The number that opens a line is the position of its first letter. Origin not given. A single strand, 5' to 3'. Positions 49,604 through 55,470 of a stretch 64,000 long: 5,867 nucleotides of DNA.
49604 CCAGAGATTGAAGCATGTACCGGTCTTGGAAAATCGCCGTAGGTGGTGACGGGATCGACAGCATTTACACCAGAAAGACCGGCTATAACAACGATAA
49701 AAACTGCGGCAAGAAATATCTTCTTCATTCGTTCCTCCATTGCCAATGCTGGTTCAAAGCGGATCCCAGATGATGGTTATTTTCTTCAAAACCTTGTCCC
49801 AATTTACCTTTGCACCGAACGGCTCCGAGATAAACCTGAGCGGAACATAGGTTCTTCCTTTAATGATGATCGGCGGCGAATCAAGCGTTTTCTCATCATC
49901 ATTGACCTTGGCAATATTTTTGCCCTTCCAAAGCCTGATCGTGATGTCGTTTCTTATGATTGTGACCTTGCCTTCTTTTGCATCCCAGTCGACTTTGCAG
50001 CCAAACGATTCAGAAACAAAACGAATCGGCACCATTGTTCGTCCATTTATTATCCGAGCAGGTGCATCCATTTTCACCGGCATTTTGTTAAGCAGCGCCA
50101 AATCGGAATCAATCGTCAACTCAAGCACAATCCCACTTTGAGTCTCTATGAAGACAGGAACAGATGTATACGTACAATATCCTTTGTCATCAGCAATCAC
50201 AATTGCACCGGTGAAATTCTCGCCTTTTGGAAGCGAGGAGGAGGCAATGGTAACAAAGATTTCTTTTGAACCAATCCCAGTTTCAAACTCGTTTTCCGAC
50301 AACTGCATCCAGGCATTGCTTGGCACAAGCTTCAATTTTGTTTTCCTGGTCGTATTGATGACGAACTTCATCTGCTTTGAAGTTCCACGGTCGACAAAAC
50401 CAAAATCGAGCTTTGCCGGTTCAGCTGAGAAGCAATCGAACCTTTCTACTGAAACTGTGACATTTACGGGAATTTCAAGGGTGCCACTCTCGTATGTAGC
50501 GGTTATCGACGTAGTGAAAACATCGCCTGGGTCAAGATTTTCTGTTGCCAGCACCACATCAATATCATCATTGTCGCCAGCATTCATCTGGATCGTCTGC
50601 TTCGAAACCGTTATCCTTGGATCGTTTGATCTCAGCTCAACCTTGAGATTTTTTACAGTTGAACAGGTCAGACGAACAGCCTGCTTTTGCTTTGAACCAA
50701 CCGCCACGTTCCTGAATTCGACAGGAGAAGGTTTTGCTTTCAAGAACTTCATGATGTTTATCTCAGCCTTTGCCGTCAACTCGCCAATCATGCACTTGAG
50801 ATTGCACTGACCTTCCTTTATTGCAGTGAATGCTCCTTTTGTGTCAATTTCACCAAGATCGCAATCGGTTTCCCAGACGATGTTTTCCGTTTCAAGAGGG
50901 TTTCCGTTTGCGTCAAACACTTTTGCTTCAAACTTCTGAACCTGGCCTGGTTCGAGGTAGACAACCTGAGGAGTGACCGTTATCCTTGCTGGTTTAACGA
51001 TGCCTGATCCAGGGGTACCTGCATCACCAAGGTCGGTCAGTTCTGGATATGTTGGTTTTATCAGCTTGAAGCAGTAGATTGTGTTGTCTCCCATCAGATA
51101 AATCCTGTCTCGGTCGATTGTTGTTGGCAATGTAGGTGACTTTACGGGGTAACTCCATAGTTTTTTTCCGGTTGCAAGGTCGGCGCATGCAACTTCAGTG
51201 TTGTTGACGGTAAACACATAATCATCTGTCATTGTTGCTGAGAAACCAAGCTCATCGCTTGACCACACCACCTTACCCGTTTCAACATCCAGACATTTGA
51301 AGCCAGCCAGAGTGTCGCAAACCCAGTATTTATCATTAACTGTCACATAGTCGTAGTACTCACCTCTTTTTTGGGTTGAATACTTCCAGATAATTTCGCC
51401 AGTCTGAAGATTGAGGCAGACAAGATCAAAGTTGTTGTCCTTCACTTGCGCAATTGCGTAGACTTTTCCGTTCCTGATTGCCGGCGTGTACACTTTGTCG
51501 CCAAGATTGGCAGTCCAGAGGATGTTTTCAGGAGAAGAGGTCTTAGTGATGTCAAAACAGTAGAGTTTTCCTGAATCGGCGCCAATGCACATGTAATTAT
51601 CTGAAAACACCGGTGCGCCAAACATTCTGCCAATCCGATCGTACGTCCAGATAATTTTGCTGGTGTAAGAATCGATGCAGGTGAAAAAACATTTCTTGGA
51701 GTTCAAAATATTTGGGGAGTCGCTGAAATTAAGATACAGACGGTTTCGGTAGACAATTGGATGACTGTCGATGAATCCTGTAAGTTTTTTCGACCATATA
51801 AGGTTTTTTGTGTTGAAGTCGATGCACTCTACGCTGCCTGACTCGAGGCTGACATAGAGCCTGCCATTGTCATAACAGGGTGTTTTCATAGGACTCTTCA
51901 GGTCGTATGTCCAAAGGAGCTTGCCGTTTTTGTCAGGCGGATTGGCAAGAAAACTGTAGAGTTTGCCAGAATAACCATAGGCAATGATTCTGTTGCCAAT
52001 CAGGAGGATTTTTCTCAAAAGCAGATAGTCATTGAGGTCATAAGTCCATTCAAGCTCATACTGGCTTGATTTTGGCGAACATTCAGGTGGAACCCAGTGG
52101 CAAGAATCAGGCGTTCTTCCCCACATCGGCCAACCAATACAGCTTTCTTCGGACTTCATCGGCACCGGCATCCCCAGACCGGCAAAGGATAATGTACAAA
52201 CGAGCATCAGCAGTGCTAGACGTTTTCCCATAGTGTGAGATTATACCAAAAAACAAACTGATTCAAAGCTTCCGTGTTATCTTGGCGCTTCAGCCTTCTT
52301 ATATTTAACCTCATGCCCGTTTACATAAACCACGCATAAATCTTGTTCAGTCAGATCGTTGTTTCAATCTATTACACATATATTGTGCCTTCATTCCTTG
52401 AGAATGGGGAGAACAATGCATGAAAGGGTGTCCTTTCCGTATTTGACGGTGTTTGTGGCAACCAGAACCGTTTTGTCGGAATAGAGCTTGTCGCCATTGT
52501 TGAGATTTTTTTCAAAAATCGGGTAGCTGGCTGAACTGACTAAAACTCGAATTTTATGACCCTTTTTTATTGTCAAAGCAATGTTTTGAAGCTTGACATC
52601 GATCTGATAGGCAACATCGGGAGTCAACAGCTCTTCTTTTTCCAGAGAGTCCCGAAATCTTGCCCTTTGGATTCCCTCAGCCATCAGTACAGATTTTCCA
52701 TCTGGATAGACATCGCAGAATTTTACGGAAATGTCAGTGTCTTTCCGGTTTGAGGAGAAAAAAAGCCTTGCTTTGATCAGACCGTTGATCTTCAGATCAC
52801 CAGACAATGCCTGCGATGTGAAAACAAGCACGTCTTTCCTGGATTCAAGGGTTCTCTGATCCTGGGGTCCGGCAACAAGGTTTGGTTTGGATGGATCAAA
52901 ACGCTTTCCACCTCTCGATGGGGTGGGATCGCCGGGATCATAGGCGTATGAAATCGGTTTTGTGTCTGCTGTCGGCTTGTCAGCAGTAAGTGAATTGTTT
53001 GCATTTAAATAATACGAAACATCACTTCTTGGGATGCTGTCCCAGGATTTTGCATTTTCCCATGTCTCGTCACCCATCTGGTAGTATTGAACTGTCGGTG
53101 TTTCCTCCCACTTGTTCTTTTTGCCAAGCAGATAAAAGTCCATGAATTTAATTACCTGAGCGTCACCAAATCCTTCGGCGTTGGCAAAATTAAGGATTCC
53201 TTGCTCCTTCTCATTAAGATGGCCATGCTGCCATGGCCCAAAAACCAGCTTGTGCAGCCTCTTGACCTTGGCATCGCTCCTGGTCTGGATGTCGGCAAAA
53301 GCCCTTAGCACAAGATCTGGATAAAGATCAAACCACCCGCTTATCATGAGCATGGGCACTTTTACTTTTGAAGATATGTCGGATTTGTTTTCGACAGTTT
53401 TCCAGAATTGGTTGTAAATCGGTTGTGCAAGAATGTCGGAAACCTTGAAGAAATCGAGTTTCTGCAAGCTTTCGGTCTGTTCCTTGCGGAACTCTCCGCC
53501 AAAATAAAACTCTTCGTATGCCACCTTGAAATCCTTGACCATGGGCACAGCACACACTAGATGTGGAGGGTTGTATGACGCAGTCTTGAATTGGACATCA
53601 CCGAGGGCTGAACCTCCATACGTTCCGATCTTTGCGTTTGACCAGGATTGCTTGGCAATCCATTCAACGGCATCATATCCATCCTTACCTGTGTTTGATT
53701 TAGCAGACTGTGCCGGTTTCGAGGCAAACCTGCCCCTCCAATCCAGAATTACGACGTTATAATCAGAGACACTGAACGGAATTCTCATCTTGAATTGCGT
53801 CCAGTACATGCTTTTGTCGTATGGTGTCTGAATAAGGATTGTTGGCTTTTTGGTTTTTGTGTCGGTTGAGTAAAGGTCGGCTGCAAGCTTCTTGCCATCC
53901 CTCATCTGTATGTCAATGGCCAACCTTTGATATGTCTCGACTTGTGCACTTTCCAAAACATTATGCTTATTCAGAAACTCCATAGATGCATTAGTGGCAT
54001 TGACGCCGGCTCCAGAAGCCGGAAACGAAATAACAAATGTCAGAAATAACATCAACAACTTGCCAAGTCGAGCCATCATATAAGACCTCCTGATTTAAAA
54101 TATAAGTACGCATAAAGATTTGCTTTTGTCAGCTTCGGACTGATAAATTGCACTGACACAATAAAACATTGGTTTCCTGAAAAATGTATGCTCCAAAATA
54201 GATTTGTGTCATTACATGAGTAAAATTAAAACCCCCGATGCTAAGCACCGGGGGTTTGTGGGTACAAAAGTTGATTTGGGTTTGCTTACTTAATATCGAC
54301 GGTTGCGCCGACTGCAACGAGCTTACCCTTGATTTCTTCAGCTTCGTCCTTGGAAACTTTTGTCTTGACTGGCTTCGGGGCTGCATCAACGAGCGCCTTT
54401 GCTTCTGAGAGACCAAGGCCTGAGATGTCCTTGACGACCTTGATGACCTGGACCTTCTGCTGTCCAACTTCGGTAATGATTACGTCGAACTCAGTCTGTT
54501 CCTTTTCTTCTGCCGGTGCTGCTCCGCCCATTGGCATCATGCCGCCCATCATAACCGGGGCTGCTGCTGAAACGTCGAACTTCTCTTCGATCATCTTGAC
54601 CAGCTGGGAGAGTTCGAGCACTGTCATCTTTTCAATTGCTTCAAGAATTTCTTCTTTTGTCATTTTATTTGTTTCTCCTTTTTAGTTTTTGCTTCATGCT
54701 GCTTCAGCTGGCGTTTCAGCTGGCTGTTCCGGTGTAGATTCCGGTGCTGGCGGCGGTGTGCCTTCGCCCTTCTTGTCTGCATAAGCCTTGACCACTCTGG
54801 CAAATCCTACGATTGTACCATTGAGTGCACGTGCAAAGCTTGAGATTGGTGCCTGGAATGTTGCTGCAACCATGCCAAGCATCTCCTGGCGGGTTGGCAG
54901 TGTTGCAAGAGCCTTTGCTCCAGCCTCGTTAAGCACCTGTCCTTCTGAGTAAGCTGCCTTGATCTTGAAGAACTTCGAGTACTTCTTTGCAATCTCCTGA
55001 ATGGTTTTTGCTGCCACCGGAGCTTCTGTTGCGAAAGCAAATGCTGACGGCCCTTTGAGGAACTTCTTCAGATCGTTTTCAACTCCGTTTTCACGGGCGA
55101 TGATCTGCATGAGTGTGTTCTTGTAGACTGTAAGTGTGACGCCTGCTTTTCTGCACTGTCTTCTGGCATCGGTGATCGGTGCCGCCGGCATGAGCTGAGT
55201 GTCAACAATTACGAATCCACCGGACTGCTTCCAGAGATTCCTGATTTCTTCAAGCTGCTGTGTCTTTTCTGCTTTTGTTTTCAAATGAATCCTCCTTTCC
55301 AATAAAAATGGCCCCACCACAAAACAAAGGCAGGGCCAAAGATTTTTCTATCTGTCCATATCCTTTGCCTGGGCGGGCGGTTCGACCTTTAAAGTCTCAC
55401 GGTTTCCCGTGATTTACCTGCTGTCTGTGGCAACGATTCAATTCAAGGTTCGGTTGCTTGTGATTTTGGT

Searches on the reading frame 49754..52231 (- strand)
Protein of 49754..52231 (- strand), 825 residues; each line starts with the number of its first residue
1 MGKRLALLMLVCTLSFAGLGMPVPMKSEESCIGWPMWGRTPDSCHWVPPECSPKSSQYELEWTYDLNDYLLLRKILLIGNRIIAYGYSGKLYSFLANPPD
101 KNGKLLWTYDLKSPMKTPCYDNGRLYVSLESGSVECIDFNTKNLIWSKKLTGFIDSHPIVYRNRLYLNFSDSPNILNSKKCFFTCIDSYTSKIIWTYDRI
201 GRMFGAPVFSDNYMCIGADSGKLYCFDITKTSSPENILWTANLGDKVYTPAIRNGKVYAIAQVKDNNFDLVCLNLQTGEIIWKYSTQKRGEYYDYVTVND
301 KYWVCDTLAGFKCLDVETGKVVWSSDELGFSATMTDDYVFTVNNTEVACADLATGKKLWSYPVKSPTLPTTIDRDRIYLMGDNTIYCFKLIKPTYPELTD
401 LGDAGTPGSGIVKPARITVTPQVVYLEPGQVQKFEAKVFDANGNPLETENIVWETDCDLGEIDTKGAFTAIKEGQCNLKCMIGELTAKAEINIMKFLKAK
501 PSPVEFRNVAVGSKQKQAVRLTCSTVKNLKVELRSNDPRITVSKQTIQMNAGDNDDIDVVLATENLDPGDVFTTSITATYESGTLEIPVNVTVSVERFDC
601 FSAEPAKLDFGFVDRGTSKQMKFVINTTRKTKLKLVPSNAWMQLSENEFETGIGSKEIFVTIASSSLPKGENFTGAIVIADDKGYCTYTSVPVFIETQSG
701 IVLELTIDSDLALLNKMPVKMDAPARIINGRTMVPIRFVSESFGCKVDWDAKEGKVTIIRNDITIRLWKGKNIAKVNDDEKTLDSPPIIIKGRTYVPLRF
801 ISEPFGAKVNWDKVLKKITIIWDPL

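Call 28: search_protein_families(library=pfam, proteins=[window:49754-52231:-], max_evalue=0.0001)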
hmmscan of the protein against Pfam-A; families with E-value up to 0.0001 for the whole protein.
window:49754-52231:- (825 aa): 4 families
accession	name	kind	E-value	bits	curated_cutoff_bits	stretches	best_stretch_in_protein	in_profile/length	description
PF07833.16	Cu_amine_oxidN1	-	9.6e-42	141.8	24.2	2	744-820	32-108/108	Copper amine oxidase N-terminal domain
PF13360.13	PQQ_2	-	8.2e-26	91.5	27.6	3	313-386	7-86/233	Outer membrane protein assembly factor BamB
PF13570.13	Beta-prop_ACSF4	-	1.5e-24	87.5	133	2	154-389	5-242/329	Beta-alanine-activating enzyme, beta-propeller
PF02368.24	Big_2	-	3.2e-06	27.5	22.8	0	417-489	5-75/79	Bacterial Ig-like domain (group 2)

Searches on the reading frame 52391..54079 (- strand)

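Call 28: search_protein_families(library=pfam, proteins=[window:52391-54079:-], max_evalue=0.0001)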
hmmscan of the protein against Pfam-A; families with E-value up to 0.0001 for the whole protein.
window:52391-54079:- (562 aa): 2 families
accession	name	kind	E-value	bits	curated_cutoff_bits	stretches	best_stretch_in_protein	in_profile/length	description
PF08530.16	PepX_C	-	6.6e-41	141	22.5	1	322-545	1-206/217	X-Pro dipeptidyl-peptidase C-terminal non-catalytic domain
PF02129.25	Peptidase_S15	-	1.3e-34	120.5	23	2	61-207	1-153/262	X-Pro dipeptidyl-peptidase (S15 family)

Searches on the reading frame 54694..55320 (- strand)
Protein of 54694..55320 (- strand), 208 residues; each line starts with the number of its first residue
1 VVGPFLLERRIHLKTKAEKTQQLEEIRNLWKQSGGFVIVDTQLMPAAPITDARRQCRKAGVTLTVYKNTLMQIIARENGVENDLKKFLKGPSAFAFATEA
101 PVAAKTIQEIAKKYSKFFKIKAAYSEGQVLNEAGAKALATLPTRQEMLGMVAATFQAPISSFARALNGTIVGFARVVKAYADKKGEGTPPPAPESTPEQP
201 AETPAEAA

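Call 29: search_protein_families(library=pfam, proteins=[window:54694-55320:-], max_evalue=0.0001)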
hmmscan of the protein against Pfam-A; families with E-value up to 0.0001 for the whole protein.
window:54694-55320:- (208 aa): 1 family
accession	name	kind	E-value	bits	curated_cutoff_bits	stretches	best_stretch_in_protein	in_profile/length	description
PF00466.25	Ribosomal_L10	-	4.4e-22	78.5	22.8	1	14-111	1-99/100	Ribosomal protein L10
